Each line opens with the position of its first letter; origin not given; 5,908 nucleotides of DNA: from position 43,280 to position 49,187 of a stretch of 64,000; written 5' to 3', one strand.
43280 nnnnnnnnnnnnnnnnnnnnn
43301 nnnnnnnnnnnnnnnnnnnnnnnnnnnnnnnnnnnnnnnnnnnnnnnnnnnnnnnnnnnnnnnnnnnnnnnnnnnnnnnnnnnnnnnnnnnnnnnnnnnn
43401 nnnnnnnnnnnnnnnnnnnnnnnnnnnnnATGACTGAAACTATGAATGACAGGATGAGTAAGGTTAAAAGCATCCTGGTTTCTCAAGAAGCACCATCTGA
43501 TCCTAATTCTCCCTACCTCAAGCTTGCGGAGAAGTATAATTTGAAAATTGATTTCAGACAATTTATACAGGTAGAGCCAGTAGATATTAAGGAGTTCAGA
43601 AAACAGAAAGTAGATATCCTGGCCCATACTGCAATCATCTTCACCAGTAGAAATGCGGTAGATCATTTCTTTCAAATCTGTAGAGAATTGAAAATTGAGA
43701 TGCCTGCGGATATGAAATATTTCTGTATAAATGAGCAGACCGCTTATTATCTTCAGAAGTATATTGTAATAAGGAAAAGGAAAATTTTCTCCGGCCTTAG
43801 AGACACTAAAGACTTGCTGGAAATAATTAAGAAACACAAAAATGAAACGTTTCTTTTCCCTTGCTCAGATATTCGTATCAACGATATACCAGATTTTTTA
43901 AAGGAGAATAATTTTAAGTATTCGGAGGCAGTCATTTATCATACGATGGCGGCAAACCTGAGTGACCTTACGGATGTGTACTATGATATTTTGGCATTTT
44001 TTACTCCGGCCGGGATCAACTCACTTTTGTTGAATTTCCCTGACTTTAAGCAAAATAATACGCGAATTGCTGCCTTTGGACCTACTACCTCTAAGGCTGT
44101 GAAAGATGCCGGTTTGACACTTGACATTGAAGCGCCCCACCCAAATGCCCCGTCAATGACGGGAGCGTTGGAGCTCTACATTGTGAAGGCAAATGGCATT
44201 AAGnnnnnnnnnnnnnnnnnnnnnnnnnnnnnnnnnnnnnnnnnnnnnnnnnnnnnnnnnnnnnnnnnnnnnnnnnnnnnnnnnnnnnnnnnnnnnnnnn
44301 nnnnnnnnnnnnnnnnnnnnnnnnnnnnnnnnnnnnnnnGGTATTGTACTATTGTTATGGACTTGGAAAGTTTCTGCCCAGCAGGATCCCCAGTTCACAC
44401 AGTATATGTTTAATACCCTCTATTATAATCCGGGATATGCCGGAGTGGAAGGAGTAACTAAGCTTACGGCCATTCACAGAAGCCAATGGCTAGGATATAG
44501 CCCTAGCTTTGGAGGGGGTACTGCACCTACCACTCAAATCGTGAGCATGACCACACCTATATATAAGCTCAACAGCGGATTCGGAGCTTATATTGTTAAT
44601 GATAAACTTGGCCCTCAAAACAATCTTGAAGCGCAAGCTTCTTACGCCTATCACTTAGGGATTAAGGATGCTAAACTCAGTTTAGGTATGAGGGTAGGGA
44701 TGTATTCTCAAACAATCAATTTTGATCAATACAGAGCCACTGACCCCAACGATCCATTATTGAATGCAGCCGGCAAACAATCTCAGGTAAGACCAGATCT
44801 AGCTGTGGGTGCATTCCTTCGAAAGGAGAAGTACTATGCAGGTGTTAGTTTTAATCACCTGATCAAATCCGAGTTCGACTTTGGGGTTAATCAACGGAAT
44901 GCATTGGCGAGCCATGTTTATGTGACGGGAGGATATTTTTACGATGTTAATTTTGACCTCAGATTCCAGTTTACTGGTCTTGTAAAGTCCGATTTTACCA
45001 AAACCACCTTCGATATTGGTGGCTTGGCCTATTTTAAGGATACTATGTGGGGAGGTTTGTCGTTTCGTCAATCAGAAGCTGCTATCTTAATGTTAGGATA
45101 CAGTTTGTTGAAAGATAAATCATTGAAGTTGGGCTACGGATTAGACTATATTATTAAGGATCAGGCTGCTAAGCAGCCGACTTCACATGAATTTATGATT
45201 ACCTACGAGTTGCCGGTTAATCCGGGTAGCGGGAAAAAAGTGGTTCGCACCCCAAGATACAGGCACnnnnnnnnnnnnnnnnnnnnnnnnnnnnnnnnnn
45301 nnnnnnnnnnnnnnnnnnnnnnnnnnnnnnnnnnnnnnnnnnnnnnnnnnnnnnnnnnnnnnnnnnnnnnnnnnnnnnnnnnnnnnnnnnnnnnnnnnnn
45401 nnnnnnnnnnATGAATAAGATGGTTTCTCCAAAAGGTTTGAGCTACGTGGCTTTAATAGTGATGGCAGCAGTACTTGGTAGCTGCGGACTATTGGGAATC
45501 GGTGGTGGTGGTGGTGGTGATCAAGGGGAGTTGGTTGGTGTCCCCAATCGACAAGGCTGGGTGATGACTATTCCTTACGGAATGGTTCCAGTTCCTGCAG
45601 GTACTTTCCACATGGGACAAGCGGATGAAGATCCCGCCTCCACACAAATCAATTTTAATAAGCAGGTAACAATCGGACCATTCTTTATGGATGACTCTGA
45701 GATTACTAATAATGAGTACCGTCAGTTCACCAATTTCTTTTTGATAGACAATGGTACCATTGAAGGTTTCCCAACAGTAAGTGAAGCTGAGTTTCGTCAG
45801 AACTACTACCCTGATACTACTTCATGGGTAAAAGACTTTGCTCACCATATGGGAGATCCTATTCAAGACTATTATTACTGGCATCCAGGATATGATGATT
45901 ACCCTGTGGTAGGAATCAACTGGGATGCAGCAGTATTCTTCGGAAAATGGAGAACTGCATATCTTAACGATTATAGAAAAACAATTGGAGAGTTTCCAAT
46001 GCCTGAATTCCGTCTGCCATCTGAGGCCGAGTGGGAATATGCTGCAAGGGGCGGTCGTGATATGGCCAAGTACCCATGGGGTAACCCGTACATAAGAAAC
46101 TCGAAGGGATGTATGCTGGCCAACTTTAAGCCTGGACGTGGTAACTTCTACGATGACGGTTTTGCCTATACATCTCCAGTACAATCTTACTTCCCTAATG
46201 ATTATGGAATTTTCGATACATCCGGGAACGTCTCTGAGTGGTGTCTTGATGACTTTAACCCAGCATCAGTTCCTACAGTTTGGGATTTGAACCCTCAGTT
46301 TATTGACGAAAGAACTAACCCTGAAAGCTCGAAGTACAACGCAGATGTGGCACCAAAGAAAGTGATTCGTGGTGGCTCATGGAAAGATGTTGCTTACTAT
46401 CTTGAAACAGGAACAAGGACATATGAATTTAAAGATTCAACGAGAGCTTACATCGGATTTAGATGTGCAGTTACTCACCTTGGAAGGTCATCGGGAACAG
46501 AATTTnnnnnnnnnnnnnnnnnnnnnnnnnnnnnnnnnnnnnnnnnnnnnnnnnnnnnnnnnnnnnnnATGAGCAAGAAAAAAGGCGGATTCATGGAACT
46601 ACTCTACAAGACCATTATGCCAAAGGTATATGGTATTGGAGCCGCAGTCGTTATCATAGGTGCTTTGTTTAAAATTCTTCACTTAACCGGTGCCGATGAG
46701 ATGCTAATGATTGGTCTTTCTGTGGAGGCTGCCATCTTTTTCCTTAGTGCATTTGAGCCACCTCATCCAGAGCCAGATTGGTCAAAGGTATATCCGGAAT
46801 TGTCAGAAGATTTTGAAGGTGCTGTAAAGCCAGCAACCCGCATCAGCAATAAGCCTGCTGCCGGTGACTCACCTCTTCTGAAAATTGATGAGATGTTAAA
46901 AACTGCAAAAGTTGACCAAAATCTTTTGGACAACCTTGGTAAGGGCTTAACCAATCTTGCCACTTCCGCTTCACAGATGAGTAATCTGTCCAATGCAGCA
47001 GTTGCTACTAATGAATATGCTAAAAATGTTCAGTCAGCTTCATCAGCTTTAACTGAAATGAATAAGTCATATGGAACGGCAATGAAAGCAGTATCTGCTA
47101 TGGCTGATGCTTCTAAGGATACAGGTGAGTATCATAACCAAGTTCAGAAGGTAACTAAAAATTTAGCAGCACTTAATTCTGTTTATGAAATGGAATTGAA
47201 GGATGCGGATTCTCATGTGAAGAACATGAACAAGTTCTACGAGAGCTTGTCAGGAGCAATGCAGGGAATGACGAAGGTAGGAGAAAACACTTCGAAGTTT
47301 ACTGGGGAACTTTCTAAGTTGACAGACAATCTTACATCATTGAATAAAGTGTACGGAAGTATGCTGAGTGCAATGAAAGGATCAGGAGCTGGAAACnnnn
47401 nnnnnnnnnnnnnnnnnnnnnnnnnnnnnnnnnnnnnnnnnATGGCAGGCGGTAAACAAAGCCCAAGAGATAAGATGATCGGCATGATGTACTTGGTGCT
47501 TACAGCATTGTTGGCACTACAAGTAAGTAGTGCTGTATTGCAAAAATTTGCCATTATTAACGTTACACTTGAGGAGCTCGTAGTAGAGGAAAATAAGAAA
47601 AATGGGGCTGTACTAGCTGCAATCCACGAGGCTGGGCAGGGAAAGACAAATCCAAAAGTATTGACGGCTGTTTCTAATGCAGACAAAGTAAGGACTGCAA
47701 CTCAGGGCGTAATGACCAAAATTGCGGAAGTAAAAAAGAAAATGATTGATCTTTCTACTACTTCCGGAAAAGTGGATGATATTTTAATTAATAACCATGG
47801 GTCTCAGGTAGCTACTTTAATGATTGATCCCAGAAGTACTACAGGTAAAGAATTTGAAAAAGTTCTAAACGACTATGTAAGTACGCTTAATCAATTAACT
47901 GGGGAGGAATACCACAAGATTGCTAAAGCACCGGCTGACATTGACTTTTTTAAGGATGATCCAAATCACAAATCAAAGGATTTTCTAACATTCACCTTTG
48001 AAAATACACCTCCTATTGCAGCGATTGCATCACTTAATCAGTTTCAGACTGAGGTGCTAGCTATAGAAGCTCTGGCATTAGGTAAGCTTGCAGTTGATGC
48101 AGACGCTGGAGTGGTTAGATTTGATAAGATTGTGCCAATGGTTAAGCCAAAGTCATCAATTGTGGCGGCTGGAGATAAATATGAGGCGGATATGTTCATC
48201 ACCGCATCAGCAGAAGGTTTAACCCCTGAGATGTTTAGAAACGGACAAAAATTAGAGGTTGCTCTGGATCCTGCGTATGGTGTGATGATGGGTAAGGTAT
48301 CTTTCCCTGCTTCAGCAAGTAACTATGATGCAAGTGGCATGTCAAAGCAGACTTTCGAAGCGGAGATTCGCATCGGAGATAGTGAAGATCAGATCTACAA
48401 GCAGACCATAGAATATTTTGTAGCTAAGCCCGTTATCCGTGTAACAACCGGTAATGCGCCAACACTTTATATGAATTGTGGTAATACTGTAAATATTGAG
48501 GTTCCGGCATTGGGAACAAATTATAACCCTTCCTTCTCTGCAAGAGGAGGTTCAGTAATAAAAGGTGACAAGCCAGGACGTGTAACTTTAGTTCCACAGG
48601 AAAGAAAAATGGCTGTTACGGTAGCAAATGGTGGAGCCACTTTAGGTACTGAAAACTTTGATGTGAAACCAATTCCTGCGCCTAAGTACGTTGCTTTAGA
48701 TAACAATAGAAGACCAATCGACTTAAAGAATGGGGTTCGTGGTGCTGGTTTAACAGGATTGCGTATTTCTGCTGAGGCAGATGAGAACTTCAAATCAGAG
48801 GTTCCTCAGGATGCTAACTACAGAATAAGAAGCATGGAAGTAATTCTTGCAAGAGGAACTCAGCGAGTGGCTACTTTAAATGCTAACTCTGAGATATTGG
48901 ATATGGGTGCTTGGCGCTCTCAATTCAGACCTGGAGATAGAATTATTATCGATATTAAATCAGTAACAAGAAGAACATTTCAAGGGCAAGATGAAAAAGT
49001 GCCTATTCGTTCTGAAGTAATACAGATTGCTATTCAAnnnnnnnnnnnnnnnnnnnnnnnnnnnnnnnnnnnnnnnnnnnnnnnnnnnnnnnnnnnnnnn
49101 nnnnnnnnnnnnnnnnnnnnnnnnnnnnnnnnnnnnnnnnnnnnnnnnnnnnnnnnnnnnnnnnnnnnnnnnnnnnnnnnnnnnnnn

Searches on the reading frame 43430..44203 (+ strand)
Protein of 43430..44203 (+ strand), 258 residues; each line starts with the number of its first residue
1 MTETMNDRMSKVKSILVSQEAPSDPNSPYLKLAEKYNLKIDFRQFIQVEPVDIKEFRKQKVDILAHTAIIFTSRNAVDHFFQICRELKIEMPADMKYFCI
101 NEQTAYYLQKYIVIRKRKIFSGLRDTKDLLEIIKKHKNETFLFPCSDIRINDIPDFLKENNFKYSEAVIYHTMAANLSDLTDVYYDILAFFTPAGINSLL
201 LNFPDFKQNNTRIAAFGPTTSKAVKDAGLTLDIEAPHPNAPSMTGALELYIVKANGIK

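Call 48: search_protein_families(library=ncbifam, proteins=[window:43430-44203:+], max_evalue=0.00001)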
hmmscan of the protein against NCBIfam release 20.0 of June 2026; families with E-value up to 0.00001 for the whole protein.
window:43430-44203:+ (258 aa): 2 families
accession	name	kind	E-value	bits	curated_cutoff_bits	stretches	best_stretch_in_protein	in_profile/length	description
NF004593.0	PRK05928.4-2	equivalog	1.1e-11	44.6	275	1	66-239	53-231/247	uroporphyrinogen-III synthase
NF004592.0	PRK05928.4-1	equivalog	2.6e-08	33.7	332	1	44-233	31-218/237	uroporphyrinogen-III synthase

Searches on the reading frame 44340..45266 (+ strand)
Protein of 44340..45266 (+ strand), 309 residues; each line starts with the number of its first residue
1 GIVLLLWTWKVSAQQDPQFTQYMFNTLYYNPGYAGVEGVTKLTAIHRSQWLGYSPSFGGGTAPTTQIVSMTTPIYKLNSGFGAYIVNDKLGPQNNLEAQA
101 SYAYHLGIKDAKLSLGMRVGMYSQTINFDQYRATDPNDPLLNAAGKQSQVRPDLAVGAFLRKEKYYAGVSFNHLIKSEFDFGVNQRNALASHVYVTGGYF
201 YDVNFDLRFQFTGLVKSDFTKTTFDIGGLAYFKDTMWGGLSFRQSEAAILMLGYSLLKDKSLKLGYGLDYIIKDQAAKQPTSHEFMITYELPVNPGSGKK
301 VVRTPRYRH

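Call 48: search_protein_families(library=ncbifam, proteins=[window:44340-45266:+], max_evalue=0.00001)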
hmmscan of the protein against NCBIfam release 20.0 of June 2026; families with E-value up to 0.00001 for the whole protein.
window:44340-45266:+ (309 aa): 1 family
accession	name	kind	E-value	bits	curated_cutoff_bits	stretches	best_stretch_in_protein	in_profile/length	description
TIGR03519.1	T9SS_PorP_fam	subfamily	4.2e-78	262.8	90.55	1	3-290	10-291/292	PorP/SprF family type IX secretion system membrane protein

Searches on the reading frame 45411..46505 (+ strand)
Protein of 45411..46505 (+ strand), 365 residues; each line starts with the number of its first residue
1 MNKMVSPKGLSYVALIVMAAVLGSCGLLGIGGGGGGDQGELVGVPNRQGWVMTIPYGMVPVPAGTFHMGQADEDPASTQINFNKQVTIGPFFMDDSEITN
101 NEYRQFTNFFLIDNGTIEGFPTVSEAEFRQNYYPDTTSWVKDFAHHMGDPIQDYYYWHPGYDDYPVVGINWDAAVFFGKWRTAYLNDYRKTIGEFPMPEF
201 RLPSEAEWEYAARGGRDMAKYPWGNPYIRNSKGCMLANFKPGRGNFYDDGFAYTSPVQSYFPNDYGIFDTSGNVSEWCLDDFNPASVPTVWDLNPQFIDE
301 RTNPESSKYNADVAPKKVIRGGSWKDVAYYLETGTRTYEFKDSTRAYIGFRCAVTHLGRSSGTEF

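Call 48: search_protein_families(library=ncbifam, proteins=[window:45411-46505:+], max_evalue=0.00001)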
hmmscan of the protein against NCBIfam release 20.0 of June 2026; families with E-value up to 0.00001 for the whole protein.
window:45411-46505:+ (365 aa): 6 families
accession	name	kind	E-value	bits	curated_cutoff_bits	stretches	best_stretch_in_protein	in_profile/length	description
TIGR03525.2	GldK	equivalog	7.2e-132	440.5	350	2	130-355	186-406/408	T9SS ring complex lipoprotein PorK/GldK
TIGR03530.1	GldJ_short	equivalog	2.6e-50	171.5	382.9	1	63-358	71-394/396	gliding motility lipoprotein GldJ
TIGR03524.1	GldJ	equivalog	4.1e-45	154.5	458.2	3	55-188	58-185/559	gliding motility lipoprotein GldJ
NF051459.1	pyoverdine_PvdO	equivalog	2e-16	59.9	500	1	192-353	135-277/280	dihydropyoverdine dehydrogenase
NF041186.1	SenA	equivalog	3.7e-10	39.7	420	1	58-353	170-381/382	selenoneine synthase SenA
TIGR03440.2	egtB_TIGR03440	equivalog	6.9e-07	28.7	360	0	200-353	293-413/413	ergothioneine biosynthesis protein EgtB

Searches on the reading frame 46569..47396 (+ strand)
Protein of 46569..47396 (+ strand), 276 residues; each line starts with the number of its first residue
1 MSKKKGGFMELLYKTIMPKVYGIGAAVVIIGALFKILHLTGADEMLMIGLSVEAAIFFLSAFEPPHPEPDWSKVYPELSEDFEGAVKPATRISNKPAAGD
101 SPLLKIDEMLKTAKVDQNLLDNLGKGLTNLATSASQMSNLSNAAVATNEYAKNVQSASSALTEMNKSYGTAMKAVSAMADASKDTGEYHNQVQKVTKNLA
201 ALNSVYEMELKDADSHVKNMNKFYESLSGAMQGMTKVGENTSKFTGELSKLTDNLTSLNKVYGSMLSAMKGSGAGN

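Call 48: search_protein_families(library=ncbifam, proteins=[window:46569-47396:+], max_evalue=0.00001)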
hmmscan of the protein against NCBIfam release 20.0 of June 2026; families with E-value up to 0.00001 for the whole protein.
window:46569-47396:+ (276 aa): 1 family
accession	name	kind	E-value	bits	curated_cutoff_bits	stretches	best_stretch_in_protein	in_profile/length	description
TIGR03513.1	GldL_gliding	equivalog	3.9e-78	262.8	68.3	1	14-269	1-247/247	type IX secretion system motor protein PorL/GldL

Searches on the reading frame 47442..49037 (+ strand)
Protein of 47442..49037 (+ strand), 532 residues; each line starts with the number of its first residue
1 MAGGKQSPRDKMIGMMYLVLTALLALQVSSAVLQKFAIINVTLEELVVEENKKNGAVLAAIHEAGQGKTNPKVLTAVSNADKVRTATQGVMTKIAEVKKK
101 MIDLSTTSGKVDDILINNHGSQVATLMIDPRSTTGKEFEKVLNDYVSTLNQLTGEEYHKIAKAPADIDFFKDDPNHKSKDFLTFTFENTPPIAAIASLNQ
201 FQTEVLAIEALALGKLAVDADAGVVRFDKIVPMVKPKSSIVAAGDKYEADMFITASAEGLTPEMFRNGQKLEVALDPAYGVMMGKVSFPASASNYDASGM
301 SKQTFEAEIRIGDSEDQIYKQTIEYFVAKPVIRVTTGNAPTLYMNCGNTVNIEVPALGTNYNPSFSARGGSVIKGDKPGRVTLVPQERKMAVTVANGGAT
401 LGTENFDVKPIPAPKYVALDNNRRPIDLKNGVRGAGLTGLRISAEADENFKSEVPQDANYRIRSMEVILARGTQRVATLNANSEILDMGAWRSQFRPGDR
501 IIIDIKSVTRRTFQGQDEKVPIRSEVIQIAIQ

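Call 48: search_protein_families(library=ncbifam, proteins=[window:47442-49037:+], max_evalue=0.00001)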
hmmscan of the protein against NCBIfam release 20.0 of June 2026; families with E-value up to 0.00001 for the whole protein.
window:47442-49037:+ (532 aa): 1 family
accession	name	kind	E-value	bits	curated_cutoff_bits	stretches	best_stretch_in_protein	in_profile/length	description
TIGR03517.2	GldM_gliding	equivalog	8.4e-97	325.1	180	1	1-527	1-523/524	type IX secretion system motor protein PorM/GldM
